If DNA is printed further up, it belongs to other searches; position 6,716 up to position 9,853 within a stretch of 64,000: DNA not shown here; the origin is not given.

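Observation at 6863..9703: Zinc-ribbon pseudokinase fused through a TM helix to an extracytoplasmic FGE-sulfatase domain, translationally linked to dut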

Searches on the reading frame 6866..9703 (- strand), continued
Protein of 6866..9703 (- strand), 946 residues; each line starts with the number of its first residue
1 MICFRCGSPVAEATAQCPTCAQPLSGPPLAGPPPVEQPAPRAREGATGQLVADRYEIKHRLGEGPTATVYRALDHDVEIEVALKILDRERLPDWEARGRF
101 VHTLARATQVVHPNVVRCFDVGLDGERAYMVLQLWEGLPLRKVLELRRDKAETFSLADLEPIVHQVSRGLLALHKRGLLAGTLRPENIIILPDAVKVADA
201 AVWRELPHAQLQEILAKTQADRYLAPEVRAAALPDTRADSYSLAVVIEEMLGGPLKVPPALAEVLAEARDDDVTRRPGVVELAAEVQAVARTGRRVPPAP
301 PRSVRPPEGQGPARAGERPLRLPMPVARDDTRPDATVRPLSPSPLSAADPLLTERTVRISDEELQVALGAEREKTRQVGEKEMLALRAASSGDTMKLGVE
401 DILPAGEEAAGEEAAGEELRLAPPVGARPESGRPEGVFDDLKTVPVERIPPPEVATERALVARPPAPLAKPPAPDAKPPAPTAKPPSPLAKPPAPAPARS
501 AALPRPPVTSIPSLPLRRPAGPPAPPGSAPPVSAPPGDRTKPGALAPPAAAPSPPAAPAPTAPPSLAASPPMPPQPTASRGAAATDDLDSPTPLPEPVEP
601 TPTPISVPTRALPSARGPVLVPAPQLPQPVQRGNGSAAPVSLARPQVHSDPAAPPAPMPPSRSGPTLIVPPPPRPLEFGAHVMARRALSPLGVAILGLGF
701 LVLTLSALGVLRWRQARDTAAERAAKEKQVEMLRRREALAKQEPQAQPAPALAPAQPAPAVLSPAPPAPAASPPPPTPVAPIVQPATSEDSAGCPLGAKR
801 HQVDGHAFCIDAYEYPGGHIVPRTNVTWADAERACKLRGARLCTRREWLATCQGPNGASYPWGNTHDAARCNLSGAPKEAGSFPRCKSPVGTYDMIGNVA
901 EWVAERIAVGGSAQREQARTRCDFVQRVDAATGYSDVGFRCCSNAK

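Call 11: find_encoding_contigs(protein=P0004, flank=8000, max_places=3)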
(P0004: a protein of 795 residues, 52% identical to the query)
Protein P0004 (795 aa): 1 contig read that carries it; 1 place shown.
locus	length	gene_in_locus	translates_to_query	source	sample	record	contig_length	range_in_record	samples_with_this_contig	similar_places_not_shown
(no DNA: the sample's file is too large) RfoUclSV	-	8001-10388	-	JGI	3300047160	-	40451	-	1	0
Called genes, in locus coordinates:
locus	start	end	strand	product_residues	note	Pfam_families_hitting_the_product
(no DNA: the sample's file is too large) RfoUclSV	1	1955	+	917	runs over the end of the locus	PF04760:IF2_N, PF00009:GTP_EFTU, PF00071:Ras (weak), PF01926:MMR_HSR1, PF22042:EF-G_D2, PF11987:IF-2, PF03144:GTP_EFTU_D2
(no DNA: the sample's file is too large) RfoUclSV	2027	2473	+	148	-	PF04456:DUF503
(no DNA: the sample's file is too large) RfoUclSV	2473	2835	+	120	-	PF02033:RBFA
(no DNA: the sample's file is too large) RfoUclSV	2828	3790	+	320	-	PF01368:DHH, PF02272:DHHA1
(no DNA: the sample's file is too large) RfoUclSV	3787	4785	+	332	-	PF01509:TruB_N, PF16198:TruB_C_2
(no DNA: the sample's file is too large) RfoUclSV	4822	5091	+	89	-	PF00312:Ribosomal_S15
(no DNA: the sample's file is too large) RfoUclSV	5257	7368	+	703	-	PF01138:RNase_PH, PF03725:RNase_PH_C, PF03726:PNPase, PF01138:RNase_PH, PF00013:KH_1, PF00575:S1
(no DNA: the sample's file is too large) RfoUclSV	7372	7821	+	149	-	PF00692:dUTPase, PF22769:DCD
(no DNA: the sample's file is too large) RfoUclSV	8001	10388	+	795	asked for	PF00069:Pkinase, PF07714:PK_Tyr_Ser-Thr, PF03781:FGE-sulfatase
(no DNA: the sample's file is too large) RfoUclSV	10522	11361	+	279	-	PF00753:Lactamase_B, PF13483:Lactamase_B_3, PF12706:Lactamase_B_2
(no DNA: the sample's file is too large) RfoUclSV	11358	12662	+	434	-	PF00206:Lyase_1, PF10397:ADSL_C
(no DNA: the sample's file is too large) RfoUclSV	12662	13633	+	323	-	PF01259:SAICAR_synt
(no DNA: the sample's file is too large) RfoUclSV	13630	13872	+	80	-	PF02700:PurS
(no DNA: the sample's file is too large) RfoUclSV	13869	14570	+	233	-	PF07685:GATase_3, PF13507:GATase_5, PF01965:DJ-1_PfpI (weak)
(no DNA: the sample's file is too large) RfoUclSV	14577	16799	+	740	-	PF18072:FGAR-AT_linker, PF00586:AIRS, PF02769:AIRS_C, PF00586:AIRS, PF02769:AIRS_C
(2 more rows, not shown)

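Call 12: find_encoding_contigs(protein=P0006, flank=8000, max_places=3)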
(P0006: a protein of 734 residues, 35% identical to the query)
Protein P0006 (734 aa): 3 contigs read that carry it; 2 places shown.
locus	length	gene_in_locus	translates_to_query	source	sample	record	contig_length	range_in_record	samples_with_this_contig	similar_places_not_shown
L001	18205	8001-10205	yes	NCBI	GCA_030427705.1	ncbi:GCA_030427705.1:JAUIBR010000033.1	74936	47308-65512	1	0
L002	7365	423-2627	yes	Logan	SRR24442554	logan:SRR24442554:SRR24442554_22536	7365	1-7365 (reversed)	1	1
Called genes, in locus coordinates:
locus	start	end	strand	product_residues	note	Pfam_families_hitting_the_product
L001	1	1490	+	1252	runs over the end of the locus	PF13476:AAA_23 (faint), PF13555:AAA_29, PF02463:SMC_N (weak), PF13558:SbcC_Walker_B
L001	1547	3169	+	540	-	-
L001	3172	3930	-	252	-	PF04012:PspA_IM30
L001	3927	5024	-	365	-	PF01336:tRNA_anti-codon, PF01966:HD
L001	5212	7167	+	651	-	PF00069:Pkinase, PF07714:PK_Tyr_Ser-Thr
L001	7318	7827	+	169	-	-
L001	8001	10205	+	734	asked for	PF13240:Zn_Ribbon_1 (weak), PF00069:Pkinase, PF07714:PK_Tyr_Ser-Thr, PF03781:FGE-sulfatase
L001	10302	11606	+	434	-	PF00206:Lyase_1, PF10397:ADSL_C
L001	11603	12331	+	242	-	PF01259:SAICAR_synt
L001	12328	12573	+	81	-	PF02700:PurS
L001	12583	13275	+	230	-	PF13507:GATase_5, PF01965:DJ-1_PfpI, PF07685:GATase_3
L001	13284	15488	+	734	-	PF18072:FGAR-AT_linker, PF00586:AIRS, PF02769:AIRS_C, PF00586:AIRS, PF02769:AIRS_C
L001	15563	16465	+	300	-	PF00126:HTH_1, PF03466:LysR_substrate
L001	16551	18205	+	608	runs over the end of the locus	PF06739:SBBP (faint), PF24684:Vgb_lyase (faint)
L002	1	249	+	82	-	?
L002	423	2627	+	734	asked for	PF13240:Zn_Ribbon_1 (weak), PF00069:Pkinase, PF07714:PK_Tyr_Ser-Thr, PF03781:FGE-sulfatase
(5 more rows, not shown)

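Call 13: find_encoding_contigs(protein=P0007, flank=8000, max_places=3)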
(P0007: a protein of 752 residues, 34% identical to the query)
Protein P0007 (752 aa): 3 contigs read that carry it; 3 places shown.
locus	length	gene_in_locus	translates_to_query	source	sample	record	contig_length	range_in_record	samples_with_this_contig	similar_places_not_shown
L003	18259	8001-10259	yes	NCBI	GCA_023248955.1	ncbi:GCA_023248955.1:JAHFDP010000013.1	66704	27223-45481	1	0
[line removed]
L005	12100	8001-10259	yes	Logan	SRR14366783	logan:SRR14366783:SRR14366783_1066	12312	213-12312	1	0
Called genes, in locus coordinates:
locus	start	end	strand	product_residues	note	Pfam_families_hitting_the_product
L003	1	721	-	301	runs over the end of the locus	PF00535:Glycos_transf_2, PF10111:Glyco_tranf_2_2 (weak), PF13641:Glyco_tranf_2_3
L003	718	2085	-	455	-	PF04932:Wzy_C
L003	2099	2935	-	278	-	-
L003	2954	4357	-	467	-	PF01943:Polysacc_synt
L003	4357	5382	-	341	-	PF00756:Esterase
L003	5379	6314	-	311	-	PF01509:TruB_N, PF16198:TruB_C_2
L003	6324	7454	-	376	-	PF00070:Pyr_redox (weak), PF00890:FAD_binding_2 (weak), PF01266:DAO, PF03486:HI0933_like (faint), PF07992:Pyr_redox_2 (weak), PF13450:NAD_binding_8 (weak)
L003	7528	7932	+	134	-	PF00692:dUTPase, PF22769:DCD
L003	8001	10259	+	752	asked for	PF00069:Pkinase, PF07714:PK_Tyr_Ser-Thr, PF03781:FGE-sulfatase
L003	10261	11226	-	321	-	PF00487:FA_desaturase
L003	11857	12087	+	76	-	-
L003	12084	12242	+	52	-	-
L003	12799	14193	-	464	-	PF10459:Peptidase_S46 (faint), PF00089:Trypsin, PF13365:Trypsin_2, PF00595:PDZ (weak), PF13180:PDZ_2, PF17820:PDZ_6, PF13180:PDZ_2, PF17820:PDZ_6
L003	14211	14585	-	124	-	-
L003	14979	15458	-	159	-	PF13428:TPR_14 (faint), PF07719:TPR_2 (weak)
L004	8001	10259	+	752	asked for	PF00069:Pkinase, PF07714:PK_Tyr_Ser-Thr, PF03781:FGE-sulfatase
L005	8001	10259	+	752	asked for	PF00069:Pkinase, PF07714:PK_Tyr_Ser-Thr, PF03781:FGE-sulfatase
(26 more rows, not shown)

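Call 33: find_encoding_contigs(protein=P0001, flank=10000, max_places=2)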
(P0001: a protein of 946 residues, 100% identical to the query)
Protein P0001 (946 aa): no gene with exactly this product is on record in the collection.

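Call 47: find_encoding_contigs(protein=P0002, flank=8000, max_places=2)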
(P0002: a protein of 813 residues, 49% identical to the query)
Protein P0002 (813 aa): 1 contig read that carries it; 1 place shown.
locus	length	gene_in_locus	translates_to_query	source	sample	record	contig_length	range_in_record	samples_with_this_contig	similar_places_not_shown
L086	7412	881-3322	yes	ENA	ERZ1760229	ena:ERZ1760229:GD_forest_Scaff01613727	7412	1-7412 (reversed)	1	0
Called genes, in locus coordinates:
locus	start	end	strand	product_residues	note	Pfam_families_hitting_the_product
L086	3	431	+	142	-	?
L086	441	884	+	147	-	PF00692:dUTPase, PF22769:DCD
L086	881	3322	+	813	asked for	PF00069:Pkinase, PF07714:PK_Tyr_Ser-Thr, PF03781:FGE-sulfatase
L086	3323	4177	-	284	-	PF13174:TPR_6 (faint)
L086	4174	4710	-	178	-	PF04542:Sigma70_r2, PF08281:Sigma70_r4_2, PF13384:HTH_23 (weak)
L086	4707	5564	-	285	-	-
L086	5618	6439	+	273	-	PF00753:Lactamase_B, PF13483:Lactamase_B_3, PF12706:Lactamase_B_2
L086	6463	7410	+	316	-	?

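Call 48: find_encoding_contigs(protein=P0008, flank=8000, max_places=2)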
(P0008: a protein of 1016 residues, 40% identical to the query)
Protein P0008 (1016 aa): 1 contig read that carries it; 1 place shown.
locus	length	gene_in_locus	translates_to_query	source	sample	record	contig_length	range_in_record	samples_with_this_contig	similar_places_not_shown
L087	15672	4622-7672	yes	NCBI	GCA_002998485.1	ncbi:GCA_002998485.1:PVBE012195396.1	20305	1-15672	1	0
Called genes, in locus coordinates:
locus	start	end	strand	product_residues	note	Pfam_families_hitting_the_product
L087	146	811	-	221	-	PF00440:TetR_N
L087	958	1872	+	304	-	PF03982:DAGAT, PF01553:Acyltransferase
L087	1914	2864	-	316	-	PF00561:Abhydrolase_1, PF12146:Hydrolase_4, PF12697:Abhydrolase_6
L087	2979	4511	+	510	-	PF00520:Ion_trans, PF07885:Ion_trans_2, PF22614:Slo-like_RCK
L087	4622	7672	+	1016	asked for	PF00069:Pkinase, PF07714:PK_Tyr_Ser-Thr, PF03781:FGE-sulfatase (weak)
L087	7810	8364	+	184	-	-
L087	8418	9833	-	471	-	PF13520:AA_permease_2, PF00324:AA_permease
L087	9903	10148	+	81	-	PF13192:Thioredoxin_3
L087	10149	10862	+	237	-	PF02683:DsbD_TM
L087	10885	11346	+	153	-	-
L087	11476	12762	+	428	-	PF01925:TauE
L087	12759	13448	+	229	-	-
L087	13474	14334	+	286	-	PF00512:HisKA (weak), PF02518:HATPase_c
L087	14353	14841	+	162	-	PF00072:Response_reg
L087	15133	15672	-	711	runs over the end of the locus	-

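Call 49: find_encoding_contigs(protein=P0009, flank=8000, max_places=2)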
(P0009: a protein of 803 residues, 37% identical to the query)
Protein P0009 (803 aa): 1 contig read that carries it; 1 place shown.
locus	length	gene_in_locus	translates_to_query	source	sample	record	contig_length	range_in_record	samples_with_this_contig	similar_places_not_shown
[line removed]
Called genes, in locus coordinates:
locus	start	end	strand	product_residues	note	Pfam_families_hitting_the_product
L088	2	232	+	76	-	?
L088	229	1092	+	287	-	PF01509:TruB_N, PF16198:TruB_C_2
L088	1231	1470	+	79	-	PF00312:Ribosomal_S15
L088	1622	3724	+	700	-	PF01138:RNase_PH, PF03725:RNase_PH_C, PF03726:PNPase, PF01138:RNase_PH, PF03725:RNase_PH_C (weak), PF00013:KH_1, PF00575:S1, PF23459:S1_RRP5 (faint)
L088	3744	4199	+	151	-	PF22769:DCD, PF00692:dUTPase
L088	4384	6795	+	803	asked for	PF00069:Pkinase, PF07714:PK_Tyr_Ser-Thr, PF03781:FGE-sulfatase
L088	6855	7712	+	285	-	-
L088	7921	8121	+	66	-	PF00313:CSD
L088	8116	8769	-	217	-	PF01726:LexA_DNA_bind, PF00717:Peptidase_S24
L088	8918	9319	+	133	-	-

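Call 50: find_encoding_contigs(protein=P0005, flank=8000, max_places=2)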
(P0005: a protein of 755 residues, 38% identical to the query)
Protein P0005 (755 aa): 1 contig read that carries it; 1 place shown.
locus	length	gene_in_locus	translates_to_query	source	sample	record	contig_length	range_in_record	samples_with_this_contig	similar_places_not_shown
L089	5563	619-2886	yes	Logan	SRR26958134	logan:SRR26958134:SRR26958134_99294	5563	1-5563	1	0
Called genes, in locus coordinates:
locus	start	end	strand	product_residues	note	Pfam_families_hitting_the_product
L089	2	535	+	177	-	?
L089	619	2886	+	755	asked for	PF00069:Pkinase, PF07714:PK_Tyr_Ser-Thr, PF03781:FGE-sulfatase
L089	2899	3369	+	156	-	PF01257:2Fe-2S_thioredx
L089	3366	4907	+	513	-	PF01512:Complex1_51K, PF10589:NADH_4Fe-4S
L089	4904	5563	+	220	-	?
